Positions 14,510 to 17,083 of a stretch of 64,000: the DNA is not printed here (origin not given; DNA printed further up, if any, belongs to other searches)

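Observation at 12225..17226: Orphan operon: dynamin-like GTPase + small hydrophobic ORF + second compact GTPase + single-pass membrane protein + small helical protein, a candidate undescribed conflict/membrane system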

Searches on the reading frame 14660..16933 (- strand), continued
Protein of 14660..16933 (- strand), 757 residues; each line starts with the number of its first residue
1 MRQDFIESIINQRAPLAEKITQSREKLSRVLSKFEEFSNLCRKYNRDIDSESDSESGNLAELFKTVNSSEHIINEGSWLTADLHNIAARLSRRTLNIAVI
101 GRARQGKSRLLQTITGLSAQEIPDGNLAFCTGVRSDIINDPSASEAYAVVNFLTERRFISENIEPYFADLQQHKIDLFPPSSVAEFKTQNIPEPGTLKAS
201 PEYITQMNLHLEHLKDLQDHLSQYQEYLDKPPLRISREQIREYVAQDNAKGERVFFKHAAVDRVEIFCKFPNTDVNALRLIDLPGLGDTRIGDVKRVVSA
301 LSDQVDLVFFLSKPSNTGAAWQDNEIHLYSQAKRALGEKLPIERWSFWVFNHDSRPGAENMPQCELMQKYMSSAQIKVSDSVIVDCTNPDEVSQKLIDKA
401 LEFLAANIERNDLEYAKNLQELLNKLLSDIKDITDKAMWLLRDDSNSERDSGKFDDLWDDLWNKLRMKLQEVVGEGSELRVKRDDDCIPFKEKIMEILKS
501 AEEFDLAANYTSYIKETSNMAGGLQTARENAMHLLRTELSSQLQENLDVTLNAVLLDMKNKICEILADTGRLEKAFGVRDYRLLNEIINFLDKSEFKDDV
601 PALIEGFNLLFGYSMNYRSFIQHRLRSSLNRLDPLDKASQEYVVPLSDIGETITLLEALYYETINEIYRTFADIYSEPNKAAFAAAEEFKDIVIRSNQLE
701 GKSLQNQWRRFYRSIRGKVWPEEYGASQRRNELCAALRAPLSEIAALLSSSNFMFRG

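Call 64: find_encoding_contigs(protein=P0018, flank=10000, max_places=3)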
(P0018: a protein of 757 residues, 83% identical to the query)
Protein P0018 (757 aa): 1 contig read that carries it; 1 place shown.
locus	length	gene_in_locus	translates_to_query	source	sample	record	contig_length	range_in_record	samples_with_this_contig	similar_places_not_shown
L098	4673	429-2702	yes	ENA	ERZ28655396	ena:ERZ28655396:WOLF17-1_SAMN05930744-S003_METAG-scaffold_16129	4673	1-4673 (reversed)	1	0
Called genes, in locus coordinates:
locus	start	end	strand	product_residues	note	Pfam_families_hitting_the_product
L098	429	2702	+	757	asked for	PF00350:Dynamin_N (faint)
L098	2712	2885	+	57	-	-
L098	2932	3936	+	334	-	PF19993:DO-GTPase2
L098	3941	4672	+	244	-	?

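Call 70: search_protein_families(library=padloc, alignment_id=A6, max_evalue=0.00001)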
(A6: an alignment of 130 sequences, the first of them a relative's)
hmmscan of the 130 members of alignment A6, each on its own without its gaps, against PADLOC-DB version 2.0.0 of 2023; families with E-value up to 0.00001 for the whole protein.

A. member 1, L016:6800-7675:+ (291 aa): 0 families

B. families by the number of members that match (of 130 scanned): 38 families (the first 25 are shown)
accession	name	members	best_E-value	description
PDLC04833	PDC-S03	3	1.5e-68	-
PDLC04134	mad2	3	4.3e-28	mads_2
PDLC04835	PDC-S03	2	4.8e-32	-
PDLC04832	PDC-S03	2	1.4e-23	-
PDLC04834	PDC-S03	2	4.3e-23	-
PDLC00648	ZorA3|ZorA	2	1.4e-15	MotA/ExbB/TolQ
PDLC00601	ZorA1|ZorA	2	2e-12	MotA/ExbB/TolQ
PDLC00597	ZorA1|ZorA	2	1.7e-11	MotA/ExbB/TolQ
PDLC00647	ZorA3|ZorA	2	2e-11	MotA/ExbB/TolQ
PDLC00638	ZorA2|ZorA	2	1.5e-10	MotA/ExbB/TolQ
PDLC00602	ZorA1|ZorA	2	9.6e-09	MotA/ExbB/TolQ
PDLC00637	ZorA2|ZorA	2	7.4e-08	MotA/ExbB/TolQ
PDLC00640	ZorA2|ZorA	2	9.8e-08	MotA/ExbB/TolQ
PDLC02203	MzaA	1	8.6e-54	-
PDLC03398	REase_II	1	7.8e-48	Type II nicking endonuclease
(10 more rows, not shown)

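Call 71: search_protein_families(library=pfam, alignment_id=A6, max_evalue=0.00001)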
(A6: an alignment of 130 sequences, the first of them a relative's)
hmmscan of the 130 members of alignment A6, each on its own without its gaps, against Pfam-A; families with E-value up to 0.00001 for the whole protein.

A. member 1, L016:6800-7675:+ (291 aa): 0 families

B. families by the number of members that match (of 130 scanned): 177 families (the first 25 are shown)
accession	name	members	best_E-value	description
PF00990.26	GGDEF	7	2.4e-23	Diguanylate cyclase, GGDEF domain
PF01613.24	Flavin_Reduct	5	4e-18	Flavin reductase like domain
PF05685.18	Uma2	4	1.8e-34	Putative restriction endonuclease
PF01694.28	Rhomboid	3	2.5e-34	Rhomboid domain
PF13561.12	adh_short_C2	2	3.7e-62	Enoyl-(Acyl carrier protein) reductase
PF00144.29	Beta-lactamase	2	2.2e-52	Beta-lactamase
PF00106.31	adh_short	2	2.8e-51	short chain dehydrogenase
PF08282.18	Hydrolase_3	2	5.7e-51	haloacid dehalogenase-like hydrolase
PF07969.17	Amidohydro_3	2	3.1e-50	Amidohydrolase family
PF01554.23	MatE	2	4.9e-49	MatE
PF00358.26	PTS_EIIA_1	2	4.3e-45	phosphoenolpyruvate-dependent sugar phosphotransferase system, EIIA 1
PF02378.23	PTS_EIIC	2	2.1e-38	Phosphotransferase system, EIIC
PF13649.12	Methyltransf_25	2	1.3e-22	Methyltransferase domain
PF13847.12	Methyltransf_31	2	5e-22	Methyltransferase domain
PF08241.18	Methyltransf_11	2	1e-18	Methyltransferase domain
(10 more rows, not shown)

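Call 72: search_protein_families(library=pfam, proteins=[L017:12178-13407:+, L016:5262-6539:+, L029:7102-7932:+, L079:4532-5326:+, L086:11239-12177:+, L038:11204-12064:+, L073:7758-8546:+, L035:11169-11981:+], max_evalue=10)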
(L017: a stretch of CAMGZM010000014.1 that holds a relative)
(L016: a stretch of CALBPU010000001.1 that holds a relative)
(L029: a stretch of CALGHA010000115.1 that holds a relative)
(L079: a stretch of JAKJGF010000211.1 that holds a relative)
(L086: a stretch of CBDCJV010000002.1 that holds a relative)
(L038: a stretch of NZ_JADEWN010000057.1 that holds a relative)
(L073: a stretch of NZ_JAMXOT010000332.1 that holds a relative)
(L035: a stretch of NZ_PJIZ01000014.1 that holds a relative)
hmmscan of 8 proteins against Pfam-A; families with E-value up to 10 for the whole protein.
L017:12178-13407:+ (409 aa): 1 family
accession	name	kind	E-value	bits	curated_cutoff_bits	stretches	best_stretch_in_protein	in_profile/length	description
PF09429.15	Wbp11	-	0.25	12.2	24.3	1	354-405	30-74/78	WW domain binding protein 11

L016:5262-6539:+ (425 aa): 21 families
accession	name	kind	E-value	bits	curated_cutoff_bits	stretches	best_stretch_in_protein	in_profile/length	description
PF03354.21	TerL_ATPase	-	0.00026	21.2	23.7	1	242-372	34-166/178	Terminase large subunit, ATPase domain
PF20155.4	TMP_3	-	0.0043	17.2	41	1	339-410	13-84/192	Tape measure protein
PF11932.13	DUF3450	-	0.051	13.3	32.6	1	336-395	46-105/241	Protein of unknown function (DUF3450)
PF11337.13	DUF3139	-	0.062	14.3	27.3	1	244-305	5-66/83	Protein of unknown function (DUF3139)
PF10018.14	Med4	-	0.2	11.7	26.9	1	270-339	23-71/190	Vitamin-D-receptor interacting Mediator subunit 4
PF06711.16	DUF1198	-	0.21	12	25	1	244-278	1-35/143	Protein of unknown function (DUF1198)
PF13786.12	DUF4179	-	0.31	11.9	30.1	1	241-298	3-62/94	Domain of unknown function (DUF4179)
PF04977.20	DivIC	-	0.41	10.9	28.9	1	253-303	3-51/80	Septum formation initiator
PF14221.11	DUF4330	-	0.47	11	27.6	1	237-293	9-65/167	Domain of unknown function (DUF4330)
PF04859.17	DUF641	-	0.56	11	27.6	1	269-303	84-118/127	Plant protein of unknown function (DUF641)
PF14362.11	DUF4407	-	0.99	9.1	31.3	1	272-414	130-254/297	Domain of unknown function (DUF4407)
PF25804.1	SYNE3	-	1.3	10.1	30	0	144-173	6-35/83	Nesprin-3 domain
PF13851.11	GAS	-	1.5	8.6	32.3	2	268-315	91-138/200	Growth-arrest specific micro-tubule binding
PF00083.30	Sugar_tr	-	1.5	8.1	22.3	1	245-302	174-234/452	Sugar (and other) transporter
PF10123.14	Mu-like_Pro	-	1.8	8.4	25.2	1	270-397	147-253/330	Mu-like prophage I protein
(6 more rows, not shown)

L029:7102-7932:+ (276 aa): 0 families

L079:4532-5326:+ (264 aa): 1 family
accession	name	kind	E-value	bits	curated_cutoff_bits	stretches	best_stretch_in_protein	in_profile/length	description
PF17836.7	PglD_N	-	0.16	13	23.4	0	103-164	17-76/78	PglD N-terminal domain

L086:11239-12177:+ (312 aa): 3 families
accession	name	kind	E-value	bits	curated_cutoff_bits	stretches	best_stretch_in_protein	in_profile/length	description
PF23114.1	NAD-bd_HRPKS_sdrA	-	0.015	15.2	27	1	35-101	37-104/175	HRPKS sdrA-like, NAD(P)-binding Rossmann-fold domain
PF09911.14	DUF2140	-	0.074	13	34.3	1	235-300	6-76/187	Uncharacterized protein conserved in bacteria (DUF2140)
PF08391.16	Ly49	-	0.17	12.8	31.5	1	234-304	8-75/119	Ly49-like protein, N-terminal region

L038:11204-12064:+ (286 aa): 2 families
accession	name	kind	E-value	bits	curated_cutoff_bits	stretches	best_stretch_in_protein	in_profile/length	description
PF22564.2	HAAS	-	0.035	14.9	27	1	145-170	5-30/55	HAAS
PF09716.15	ETRAMP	-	0.49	10.9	29.1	1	212-253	31-72/81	Malarial early transcribed membrane protein (ETRAMP)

L073:7758-8546:+ (262 aa): 1 family
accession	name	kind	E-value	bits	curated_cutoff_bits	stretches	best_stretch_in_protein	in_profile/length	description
PF01988.24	VIT1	-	0.085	13.1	28.1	1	146-213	64-128/214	VIT family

L035:11169-11981:+ (270 aa): 1 family
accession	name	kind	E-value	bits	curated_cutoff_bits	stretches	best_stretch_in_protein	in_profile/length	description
PF20990.2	DUF2207_C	-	0.12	12.5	33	1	206-265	98-156/247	Predicted membrane protein (DUF2207) C-terminal domain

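Call 75: search_solved_structures(query=A2, max_evalue=1)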
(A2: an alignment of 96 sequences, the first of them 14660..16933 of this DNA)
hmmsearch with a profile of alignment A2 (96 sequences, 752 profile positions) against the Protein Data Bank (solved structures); distinct sequences matched with E-value up to 1: 39.
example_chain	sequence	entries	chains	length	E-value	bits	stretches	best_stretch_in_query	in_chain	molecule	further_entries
8a3k_UNK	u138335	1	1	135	0.0052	18.4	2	19-79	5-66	sc-apCC-4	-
8qae_A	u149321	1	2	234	0.0054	18.4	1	9-86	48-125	sc-apCC-6-SLLA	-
3t34_A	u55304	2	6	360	0.0097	17.5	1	209-300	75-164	Dynamin-related protein 1A, LINKER, Dynamin-related protein 1A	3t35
3geh_A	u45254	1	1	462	0.067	14.8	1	3-109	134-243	tRNA modification GTPase mnmE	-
9r1o_A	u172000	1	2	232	0.067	14.8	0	13-78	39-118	sc-apCC-6-DPH-NR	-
8qad_A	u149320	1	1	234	0.14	13.7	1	8-80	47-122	sc-apCC-6-LLIA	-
8jqy_A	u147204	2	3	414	0.17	13.4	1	45-117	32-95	Immunity-related GTPase family member b10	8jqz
7c3k_A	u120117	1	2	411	0.18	13.4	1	45-117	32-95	Immunity-related GTPase family member b10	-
7y9i_A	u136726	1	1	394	0.24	12.9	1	85-127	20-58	Obg-like ATPase 1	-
7fcr_A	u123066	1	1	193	0.31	12.6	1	439-559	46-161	Apolipoprotein E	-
1tq4_A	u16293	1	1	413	0.38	12.3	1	51-117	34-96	interferon-inducible GTPase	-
7fcs_A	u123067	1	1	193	0.4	12.2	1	439-559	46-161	Apolipoprotein E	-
6j72_A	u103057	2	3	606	0.42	12.1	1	68-125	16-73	Isoniazid inducible gene protein IniA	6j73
6klt_C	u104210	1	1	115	0.43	12.1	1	35-91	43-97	Troponin I, cardiac muscle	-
6klu_C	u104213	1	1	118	0.45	12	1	35-91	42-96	Troponin I, cardiac muscle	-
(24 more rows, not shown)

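Call 88: search_protein_families(library=pfam, proteins=[L087:10536-16040:+, L045:12518-17551:+, L051:12394-17046:+, L046:8679-10862:+, L040:11193-13424:+, L024:10268-10900:+, L024:10901-11734:+], max_evalue=0.0001)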
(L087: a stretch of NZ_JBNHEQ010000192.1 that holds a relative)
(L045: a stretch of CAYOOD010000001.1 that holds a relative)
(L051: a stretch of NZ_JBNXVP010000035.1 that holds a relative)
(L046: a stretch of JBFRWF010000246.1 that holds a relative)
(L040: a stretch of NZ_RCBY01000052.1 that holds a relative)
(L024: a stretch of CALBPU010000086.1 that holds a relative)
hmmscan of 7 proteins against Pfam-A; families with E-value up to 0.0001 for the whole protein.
L087:10536-16040:+ (1834 aa): 9 families
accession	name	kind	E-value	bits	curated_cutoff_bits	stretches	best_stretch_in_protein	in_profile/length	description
PF13191.12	AAA_16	-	2.6e-41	142.3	32.6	1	307-499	1-166/167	AAA ATPase domain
PF00069.31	Pkinase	-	8.5e-38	130.7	31.7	1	24-273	13-260/263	Protein kinase domain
PF02518.31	HATPase_c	-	2.7e-22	79.7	26.4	1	1723-1830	5-110/111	Histidine kinase-, DNA gyrase B-, and HSP90-like ATPase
PF07714.23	PK_Tyr_Ser-Thr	-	3.3e-21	76.2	23.1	1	20-265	9-249/258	Protein tyrosine and serine/threonine kinase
PF01590.32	GAF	-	4e-14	53.7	22.4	1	1399-1540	1-133/133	GAF domain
PF00512.31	HisKA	-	8.3e-09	35.8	26.9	1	1578-1673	2-65/66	His Kinase A (phospho-acceptor) domain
PF13185.12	GAF_2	-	8.6e-09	36.2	28.6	1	1399-1541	3-136/136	GAF domain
PF14501.12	HATPase_c_5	-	4.8e-08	33.3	22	1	1724-1828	6-102/102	GHKL domain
PF13492.12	GAF_3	-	7.5e-08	33.3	27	1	1403-1542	5-129/129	GAF domain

L045:12518-17551:+ (1677 aa): 6 families
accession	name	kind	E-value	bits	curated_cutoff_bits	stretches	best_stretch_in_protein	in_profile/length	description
PF13087.12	AAA_12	-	4.6e-47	160.5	27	1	1439-1642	1-194/195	AAA domain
PF13086.12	AAA_11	-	1.8e-42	146.3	27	2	1223-1417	109-254/257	AAA domain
PF13604.12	AAA_30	-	1.7e-12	47.9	27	1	599-655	2-59/191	AAA domain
PF13245.12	AAA_19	-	9.8e-11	42.4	25.1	0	604-657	2-56/134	AAA domain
PF13191.12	AAA_16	-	5.9e-07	30.6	32.6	1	607-723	16-126/167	AAA ATPase domain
PF01443.25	Viral_helicase1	-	3.1e-06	27.6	21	0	1369-1415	52-99/228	Viral superfamily 1 RNA helicase core domain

L051:12394-17046:+ (1550 aa): 5 families
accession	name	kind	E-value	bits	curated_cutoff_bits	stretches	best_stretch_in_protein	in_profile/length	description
PF12770.12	CHAT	-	4.3e-44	151.5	24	1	1229-1549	4-288/289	CHAT domain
PF13424.12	TPR_12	-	1.5e-15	57.6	30.1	0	947-1006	15-76/77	Tetratricopeptide repeat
PF13374.12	TPR_10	-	1.7e-07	31.5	27.5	0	883-916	2-36/42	Tetratricopeptide repeat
PF04212.24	MIT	-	7.8e-07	29.5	30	0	943-969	12-38/66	MIT (microtubule interacting and transport) domain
PF21747.2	YpoC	-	2.3e-06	28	27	0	182-231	3-52/111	YpoC-like protein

L046:8679-10862:+ (727 aa): 2 families
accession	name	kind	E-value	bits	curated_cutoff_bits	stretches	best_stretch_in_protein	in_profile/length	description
PF02922.24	CBM_48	-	7.4e-22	77.9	22.4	1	12-98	1-83/83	Carbohydrate-binding module 48 (Isoamylase N-terminal domain)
PF00128.31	Alpha-amylase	-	2.6e-14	53.8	22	1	193-280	25-94/446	Alpha amylase, catalytic domain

L040:11193-13424:+ (743 aa): 4 families
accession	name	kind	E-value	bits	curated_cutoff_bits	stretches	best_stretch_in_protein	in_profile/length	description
PF05345.18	He_PIG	-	3.6e-55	184.8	24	5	385-471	2-96/96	Putative Ig domain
PF18957.6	RibLong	-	1.5e-10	42.2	27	0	326-368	36-81/93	Long Rib domain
PF21159.3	FlgK_2nd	-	9.4e-07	29.7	24.7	0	368-444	37-111/116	Flagellar hook-associated protein 1, D3 domain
PF18297.6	NFACT-R_2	-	8.3e-05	23.1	26.9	0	698-731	39-72/104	NFACT protein RNA binding domain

L024:10268-10900:+ (210 aa): 1 family
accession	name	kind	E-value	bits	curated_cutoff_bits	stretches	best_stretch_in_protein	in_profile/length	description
PF04961.17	FTCD_C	-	8.9e-62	208.5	24.5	1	9-185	1-181/182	Formiminotransferase-cyclodeaminase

L024:10901-11734:+ (277 aa): 2 families
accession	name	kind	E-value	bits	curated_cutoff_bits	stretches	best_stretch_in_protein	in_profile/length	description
PF02882.25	THF_DHG_CYH_C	-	3.8e-57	192.5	27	1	128-276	10-158/160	Tetrahydrofolate dehydrogenase/cyclohydrolase, NAD(P)-binding domain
PF00763.28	THF_DHG_CYH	-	3.8e-25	88.8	32.8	1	5-115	1-115/115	Tetrahydrofolate dehydrogenase/cyclohydrolase, catalytic domain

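Call 91: list_cluster_members(proteins=[window:14660-16933:-, window:14480-14647:-, window:13454-14437:-, window:12595-13449:-, window:12225-12614:-])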
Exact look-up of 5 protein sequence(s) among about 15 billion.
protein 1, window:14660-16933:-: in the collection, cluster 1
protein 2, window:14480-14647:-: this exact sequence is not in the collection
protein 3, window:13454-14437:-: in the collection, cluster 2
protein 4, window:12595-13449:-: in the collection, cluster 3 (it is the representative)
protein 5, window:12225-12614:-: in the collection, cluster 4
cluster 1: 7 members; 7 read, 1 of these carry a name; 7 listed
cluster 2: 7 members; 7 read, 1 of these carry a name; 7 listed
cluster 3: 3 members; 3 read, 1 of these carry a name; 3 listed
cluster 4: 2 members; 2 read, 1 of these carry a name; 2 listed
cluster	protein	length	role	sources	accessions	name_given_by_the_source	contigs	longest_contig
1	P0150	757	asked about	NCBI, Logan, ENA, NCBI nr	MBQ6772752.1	MAG: hypothetical protein IJP48_01695 [Synergistaceae bacterium] | hypothetical protein [Synergistaceae bacterium]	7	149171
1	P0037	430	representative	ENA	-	-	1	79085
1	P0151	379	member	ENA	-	-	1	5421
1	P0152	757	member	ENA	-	-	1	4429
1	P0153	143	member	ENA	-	-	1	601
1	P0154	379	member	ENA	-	-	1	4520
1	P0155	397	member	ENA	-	-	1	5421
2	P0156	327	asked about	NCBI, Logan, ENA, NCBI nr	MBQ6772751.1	MAG: hypothetical protein IJP48_01690 [Synergistaceae bacterium] | hypothetical protein [Synergistaceae bacterium]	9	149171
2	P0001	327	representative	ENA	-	-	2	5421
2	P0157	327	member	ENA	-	-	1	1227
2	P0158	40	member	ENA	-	-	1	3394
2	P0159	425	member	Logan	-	-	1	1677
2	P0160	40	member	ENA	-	-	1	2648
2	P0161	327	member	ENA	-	-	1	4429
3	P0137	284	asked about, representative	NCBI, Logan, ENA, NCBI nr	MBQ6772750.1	MAG: hypothetical protein IJP48_01685 [Synergistaceae bacterium] | hypothetical protein [Synergistaceae bacterium]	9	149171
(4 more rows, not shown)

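Call 92: find_encoding_contigs(protein=P0037, flank=10000, max_places=3)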
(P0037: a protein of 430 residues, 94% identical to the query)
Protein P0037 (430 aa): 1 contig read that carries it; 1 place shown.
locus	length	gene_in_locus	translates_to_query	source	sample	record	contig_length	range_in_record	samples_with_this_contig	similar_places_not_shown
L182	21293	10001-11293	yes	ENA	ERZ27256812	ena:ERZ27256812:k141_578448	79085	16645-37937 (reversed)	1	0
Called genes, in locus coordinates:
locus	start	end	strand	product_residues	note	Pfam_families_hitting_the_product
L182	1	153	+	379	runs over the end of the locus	PF00595:PDZ, PF13180:PDZ_2, PF17820:PDZ_6, PF03572:Peptidase_S41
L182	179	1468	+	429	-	PF00709:Adenylsucc_synt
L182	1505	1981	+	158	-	PF00583:Acetyltransf_1, PF13673:Acetyltransf_10, PF13508:Acetyltransf_7, PF08445:FR47 (weak)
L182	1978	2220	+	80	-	-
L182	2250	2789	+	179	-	PF00535:Glycos_transf_2, PF01697:Glyco_transf_92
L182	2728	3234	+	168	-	-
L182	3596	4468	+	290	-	PF00483:NTP_transferase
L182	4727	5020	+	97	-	PF01740:STAS, PF13466:STAS_2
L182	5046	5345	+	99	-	PF01740:STAS, PF13466:STAS_2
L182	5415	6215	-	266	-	PF01066:CDP-OH_P_transf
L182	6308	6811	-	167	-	PF02666:PS_Dcarbxylase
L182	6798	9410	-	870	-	PF00521:DNA_topoisoIV, PF03989:DNA_gyraseA_C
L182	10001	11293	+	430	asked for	PF00350:Dynamin_N (faint)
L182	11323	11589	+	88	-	-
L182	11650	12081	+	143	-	-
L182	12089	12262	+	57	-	-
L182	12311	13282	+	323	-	PF19993:DO-GTPase2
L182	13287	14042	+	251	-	-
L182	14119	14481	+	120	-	-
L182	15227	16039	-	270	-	PF23023:Anti-Pycsar_Apyc1, PF00753:Lactamase_B, PF12706:Lactamase_B_2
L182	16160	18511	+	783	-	PF01138:RNase_PH, PF03725:RNase_PH_C, PF03726:PNPase, PF01138:RNase_PH, PF00013:KH_1, PF00575:S1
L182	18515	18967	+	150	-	PF22769:DCD, PF00692:dUTPase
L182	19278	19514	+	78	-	-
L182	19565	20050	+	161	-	PF00497:SBP_bac_3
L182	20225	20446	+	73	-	PF03840:SecG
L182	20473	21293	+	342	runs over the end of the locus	PF02749:QRPTase_N, PF01729:QRPTase_C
